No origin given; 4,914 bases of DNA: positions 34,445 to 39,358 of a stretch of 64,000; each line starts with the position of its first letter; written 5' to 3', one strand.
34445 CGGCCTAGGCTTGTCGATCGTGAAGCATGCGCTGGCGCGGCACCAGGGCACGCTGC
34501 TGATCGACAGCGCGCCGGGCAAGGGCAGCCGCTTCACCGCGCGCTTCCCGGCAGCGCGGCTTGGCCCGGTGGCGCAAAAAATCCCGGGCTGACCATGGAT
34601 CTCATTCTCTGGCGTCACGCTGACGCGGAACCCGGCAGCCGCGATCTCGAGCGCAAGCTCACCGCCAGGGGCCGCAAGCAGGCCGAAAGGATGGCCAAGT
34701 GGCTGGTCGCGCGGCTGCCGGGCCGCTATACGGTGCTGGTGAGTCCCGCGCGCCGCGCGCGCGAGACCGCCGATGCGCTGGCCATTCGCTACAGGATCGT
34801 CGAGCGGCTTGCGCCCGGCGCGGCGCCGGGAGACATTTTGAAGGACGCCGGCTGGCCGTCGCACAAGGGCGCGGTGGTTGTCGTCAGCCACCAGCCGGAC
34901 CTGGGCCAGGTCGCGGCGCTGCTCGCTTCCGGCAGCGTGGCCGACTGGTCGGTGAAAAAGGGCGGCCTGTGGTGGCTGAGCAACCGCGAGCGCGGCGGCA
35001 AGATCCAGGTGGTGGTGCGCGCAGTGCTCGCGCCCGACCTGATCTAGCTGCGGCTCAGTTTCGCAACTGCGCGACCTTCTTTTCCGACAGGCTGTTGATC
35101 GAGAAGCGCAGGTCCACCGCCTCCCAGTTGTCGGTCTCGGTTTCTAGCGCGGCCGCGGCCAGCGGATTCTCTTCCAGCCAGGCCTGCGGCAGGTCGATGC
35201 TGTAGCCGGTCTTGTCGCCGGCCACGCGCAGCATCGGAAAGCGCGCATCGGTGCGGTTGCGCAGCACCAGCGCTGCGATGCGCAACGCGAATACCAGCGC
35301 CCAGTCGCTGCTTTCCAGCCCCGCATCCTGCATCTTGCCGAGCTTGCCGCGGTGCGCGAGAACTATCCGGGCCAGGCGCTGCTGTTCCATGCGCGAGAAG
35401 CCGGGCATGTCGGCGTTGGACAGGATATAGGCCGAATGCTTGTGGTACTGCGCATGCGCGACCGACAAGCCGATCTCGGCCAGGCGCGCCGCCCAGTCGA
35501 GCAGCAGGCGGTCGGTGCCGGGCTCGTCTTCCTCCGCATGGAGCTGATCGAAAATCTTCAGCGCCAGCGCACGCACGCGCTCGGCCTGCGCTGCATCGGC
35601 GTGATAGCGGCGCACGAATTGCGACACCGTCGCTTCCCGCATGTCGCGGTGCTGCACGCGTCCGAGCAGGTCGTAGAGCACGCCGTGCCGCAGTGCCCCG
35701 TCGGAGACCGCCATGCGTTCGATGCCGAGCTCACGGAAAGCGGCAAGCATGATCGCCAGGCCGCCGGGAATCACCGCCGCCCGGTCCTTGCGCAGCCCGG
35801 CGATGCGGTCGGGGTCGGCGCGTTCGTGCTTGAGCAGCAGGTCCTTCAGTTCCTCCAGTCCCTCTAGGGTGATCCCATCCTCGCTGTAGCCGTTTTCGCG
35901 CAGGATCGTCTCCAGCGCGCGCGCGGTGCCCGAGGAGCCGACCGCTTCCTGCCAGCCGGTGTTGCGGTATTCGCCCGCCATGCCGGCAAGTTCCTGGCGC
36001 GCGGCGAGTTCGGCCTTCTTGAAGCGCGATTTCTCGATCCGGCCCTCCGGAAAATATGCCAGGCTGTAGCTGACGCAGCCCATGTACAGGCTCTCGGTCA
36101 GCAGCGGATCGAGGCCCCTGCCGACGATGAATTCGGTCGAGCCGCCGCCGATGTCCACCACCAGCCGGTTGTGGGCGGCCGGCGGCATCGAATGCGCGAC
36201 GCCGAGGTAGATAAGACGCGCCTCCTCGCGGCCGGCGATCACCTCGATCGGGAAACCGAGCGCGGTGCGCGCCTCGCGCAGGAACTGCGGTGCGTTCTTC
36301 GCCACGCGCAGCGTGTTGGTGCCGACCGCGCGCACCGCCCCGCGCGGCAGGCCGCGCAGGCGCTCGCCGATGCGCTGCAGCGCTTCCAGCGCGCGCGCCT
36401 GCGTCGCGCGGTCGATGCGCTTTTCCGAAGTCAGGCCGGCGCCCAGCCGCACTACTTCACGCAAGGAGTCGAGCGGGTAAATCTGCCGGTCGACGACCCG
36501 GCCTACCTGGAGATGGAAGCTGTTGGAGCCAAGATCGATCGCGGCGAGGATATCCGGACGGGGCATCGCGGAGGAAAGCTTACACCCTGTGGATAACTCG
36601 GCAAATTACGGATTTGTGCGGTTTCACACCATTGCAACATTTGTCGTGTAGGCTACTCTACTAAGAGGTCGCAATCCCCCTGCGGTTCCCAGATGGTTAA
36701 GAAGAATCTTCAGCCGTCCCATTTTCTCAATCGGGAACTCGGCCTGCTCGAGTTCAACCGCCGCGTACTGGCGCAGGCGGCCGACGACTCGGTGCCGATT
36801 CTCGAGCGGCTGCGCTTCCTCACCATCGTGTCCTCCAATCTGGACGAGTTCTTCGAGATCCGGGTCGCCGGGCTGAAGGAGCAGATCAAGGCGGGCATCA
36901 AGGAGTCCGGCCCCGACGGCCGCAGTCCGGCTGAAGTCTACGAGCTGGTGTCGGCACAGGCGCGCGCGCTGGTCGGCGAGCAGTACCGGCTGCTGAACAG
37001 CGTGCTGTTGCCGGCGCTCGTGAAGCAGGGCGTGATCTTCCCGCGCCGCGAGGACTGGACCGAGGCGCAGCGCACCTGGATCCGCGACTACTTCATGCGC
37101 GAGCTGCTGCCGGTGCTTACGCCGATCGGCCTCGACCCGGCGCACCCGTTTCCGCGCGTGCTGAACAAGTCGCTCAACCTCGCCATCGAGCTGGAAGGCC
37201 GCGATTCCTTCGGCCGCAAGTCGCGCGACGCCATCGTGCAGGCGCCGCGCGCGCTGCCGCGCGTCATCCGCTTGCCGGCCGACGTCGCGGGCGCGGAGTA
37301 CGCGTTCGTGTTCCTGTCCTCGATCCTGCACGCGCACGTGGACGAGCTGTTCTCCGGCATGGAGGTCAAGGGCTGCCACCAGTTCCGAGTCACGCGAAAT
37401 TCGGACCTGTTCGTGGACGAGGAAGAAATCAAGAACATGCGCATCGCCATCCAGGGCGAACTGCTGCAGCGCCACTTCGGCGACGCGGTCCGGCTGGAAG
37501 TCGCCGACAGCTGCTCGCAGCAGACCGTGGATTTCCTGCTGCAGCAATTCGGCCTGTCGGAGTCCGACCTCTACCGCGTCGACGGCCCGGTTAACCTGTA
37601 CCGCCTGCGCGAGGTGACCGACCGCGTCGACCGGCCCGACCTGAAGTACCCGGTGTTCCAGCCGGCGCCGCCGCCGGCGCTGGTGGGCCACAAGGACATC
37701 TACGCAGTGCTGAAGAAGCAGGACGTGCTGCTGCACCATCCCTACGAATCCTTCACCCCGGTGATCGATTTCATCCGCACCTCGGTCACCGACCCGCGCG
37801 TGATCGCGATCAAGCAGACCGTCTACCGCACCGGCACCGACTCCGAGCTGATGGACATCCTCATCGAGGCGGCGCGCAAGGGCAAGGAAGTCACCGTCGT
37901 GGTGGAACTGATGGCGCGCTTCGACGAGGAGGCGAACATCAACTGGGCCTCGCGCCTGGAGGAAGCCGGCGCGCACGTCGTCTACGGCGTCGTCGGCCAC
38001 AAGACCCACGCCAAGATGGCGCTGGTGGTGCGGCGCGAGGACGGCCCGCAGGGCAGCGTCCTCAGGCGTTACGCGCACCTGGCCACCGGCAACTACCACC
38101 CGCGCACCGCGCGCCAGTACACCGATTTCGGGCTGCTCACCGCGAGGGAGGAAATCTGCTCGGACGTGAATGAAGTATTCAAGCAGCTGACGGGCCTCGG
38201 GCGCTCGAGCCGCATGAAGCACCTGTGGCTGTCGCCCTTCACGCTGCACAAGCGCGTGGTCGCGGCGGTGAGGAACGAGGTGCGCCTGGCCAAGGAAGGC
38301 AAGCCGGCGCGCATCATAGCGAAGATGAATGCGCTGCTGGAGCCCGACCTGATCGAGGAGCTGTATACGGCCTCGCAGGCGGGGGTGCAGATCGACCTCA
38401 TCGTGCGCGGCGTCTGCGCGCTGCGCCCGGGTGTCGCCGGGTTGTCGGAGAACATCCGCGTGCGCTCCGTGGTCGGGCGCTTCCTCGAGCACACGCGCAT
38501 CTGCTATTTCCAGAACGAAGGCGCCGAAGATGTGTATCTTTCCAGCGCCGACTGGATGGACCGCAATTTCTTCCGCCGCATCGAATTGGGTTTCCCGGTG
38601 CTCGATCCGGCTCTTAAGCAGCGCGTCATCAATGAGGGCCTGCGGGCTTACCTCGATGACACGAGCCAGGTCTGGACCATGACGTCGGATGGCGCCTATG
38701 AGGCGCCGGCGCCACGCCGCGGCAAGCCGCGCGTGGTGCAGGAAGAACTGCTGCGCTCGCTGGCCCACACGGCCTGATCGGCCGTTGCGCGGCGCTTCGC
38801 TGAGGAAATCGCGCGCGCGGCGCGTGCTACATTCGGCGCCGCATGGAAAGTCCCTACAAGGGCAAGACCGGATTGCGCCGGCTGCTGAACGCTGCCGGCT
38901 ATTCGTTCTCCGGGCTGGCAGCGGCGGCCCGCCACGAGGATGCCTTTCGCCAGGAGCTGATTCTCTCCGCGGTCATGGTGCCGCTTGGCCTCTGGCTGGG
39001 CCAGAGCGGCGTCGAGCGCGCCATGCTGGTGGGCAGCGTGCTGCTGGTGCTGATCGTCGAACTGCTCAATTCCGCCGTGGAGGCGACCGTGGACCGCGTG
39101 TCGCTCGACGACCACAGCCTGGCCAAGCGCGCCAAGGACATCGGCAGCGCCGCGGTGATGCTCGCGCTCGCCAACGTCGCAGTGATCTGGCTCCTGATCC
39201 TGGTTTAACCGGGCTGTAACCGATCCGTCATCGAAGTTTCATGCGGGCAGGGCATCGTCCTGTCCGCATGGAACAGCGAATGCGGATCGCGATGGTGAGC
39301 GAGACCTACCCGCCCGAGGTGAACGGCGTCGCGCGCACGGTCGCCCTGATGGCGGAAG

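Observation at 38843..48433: Candidate undescribed Pho-regulated membrane-lipid head-group system (GT4 x2, PAP2, PlcP-like, PSD-like, class-III aminotransferase, PssA-like, two unknown membrane proteins)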

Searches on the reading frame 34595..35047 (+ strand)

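Call 70: search_protein_families(library=ncbifam, proteins=[window:34595-35047:+], max_evalue=0.001)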
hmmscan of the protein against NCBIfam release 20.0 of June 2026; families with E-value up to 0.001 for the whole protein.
window:34595-35047:+ (150 aa): 2 families
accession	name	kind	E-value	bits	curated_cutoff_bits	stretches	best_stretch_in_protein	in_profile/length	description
TIGR00249.1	sixA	equivalog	1.1e-18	67.5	74.5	1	1-117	1-126/154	phosphohistidine phosphatase SixA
NF005567.0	PRK07238.1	equivalog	0.00014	21.3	326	1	19-64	201-245/378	bifunctional RNase H/acid phosphatase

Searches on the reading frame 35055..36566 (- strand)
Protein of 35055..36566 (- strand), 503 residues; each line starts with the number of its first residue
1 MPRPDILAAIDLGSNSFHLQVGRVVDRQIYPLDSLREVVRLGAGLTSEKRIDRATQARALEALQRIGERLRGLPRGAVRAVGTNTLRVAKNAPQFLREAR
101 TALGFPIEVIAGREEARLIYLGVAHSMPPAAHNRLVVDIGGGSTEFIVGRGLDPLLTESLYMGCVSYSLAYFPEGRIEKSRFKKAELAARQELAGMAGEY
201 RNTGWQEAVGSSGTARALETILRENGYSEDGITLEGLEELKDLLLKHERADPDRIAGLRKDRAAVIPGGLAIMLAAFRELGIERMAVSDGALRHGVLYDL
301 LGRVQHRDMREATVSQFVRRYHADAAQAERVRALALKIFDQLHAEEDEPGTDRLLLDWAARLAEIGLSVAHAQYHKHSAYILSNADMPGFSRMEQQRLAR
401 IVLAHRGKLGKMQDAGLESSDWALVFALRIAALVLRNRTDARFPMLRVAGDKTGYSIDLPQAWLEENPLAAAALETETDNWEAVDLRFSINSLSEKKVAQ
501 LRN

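Call 4: search_protein_families(library=pfam, proteins=[window:35055-36566:-], max_evalue=0.01)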
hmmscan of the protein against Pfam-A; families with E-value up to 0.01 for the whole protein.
window:35055-36566:- (503 aa): 2 families
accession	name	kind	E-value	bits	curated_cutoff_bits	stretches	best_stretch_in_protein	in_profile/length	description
PF02541.22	Ppx-GppA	-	5e-72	243.2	27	1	22-302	3-283/285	Ppx/GppA phosphatase family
PF21447.3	Ppx-GppA_III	-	4.1e-42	144.4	27.3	1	310-477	2-176/177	Ppx/GppA phosphatase, domain III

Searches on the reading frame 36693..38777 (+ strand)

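Call 4: search_protein_families(library=pfam, proteins=[window:36693-38777:+], max_evalue=0.01)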
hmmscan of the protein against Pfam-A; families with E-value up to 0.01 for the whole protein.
window:36693-38777:+ (694 aa): 5 families
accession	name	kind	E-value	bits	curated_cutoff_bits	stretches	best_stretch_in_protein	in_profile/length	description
PF17941.7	PP_kinase_C_1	-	1.1e-70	237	25.7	1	336-502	2-164/167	Polyphosphate kinase C-terminal domain 1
PF02503.22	PP_kinase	-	2e-61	207.3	31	1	126-306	2-181/183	Polyphosphate kinase middle domain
PF13090.12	PP_kinase_C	-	5e-61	205.6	25.8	1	511-674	1-163/172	Polyphosphate kinase C-terminal domain 2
PF13089.11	PP_kinase_N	-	2.7e-35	121.4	23.8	1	11-115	1-105/107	Polyphosphate kinase N-terminal domain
PF13091.12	PLDc_2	-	1.2e-10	41.8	27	1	377-499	16-131/132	PLD-like domain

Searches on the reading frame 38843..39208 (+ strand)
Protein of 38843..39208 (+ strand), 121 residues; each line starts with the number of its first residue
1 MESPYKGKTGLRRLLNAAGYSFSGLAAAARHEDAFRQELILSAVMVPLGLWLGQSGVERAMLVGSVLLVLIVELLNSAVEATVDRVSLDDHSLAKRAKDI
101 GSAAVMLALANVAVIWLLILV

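Call 3: search_protein_families(library=pfam, proteins=[window:38843-39208:+], max_evalue=0.01)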
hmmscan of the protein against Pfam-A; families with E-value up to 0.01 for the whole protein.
window:38843-39208:+ (121 aa): 1 family
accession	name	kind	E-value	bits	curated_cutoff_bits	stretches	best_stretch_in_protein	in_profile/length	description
PF01219.24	DAGK_prokar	-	5.4e-36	122.9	22.3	1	19-120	1-102/102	Prokaryotic diacylglycerol kinase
